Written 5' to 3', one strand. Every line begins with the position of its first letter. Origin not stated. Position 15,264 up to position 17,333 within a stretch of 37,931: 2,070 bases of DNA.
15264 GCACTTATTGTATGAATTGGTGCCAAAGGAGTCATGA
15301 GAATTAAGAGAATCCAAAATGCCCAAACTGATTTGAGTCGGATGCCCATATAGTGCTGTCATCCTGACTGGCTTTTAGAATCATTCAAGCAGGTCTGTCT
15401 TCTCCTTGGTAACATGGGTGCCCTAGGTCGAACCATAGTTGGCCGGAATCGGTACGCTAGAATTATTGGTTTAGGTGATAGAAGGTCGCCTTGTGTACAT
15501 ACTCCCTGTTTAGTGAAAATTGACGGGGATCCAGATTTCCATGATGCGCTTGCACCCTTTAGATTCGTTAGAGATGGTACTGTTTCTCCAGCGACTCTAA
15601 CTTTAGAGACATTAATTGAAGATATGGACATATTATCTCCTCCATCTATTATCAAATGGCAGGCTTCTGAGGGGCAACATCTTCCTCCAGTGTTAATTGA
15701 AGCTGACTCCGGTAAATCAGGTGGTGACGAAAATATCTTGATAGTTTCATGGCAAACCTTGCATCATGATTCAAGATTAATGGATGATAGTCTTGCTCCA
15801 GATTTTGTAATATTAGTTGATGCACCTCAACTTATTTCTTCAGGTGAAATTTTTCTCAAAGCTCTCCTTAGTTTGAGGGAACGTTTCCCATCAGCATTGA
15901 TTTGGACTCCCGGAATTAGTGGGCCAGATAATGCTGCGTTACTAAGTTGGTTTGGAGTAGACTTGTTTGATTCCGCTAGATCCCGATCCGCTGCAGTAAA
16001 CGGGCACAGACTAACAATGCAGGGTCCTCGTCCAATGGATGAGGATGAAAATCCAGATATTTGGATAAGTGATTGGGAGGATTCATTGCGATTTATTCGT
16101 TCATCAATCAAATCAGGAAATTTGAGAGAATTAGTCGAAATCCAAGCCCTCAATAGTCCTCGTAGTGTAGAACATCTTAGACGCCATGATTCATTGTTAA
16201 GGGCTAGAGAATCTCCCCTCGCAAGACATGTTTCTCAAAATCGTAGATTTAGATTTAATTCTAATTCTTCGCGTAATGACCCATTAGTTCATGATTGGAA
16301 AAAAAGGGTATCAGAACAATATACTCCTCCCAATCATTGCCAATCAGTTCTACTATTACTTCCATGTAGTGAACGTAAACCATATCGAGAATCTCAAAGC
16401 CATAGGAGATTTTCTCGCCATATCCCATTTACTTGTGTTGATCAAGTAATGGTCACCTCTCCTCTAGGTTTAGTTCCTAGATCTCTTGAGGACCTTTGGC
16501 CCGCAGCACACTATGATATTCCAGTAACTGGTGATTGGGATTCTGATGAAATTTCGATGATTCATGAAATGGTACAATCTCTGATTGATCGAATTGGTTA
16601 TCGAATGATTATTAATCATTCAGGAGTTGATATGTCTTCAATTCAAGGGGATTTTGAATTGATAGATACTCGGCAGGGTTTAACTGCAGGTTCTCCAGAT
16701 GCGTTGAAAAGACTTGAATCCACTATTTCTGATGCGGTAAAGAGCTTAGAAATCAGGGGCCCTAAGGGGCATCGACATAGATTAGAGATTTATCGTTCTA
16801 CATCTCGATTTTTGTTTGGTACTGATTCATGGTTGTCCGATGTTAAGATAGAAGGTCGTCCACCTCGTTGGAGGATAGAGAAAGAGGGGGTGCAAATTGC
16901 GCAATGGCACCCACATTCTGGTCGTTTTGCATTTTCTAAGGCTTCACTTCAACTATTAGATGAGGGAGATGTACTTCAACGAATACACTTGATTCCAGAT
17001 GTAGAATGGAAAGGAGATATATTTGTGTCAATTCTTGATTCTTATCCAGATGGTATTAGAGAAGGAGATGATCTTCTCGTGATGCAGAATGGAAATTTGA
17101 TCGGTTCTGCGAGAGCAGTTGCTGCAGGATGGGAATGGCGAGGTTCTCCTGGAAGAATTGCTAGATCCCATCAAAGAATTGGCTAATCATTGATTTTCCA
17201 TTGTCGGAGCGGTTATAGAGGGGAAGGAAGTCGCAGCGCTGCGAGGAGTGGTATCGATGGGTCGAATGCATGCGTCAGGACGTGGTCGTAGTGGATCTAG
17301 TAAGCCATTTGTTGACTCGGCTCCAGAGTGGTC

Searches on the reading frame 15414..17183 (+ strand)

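Call 9: search_protein_families(library=pfam, proteins=[window:15414-17183:+], max_evalue=0.00001)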
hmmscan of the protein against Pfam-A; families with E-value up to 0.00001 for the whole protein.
window:15414-17183:+ (590 aa): 1 family
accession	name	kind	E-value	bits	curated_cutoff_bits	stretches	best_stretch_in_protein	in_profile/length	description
PF17884.7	DUF5591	-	8.1e-41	139.8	26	1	292-437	1-149/150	Domain of unknown function (DUF5591)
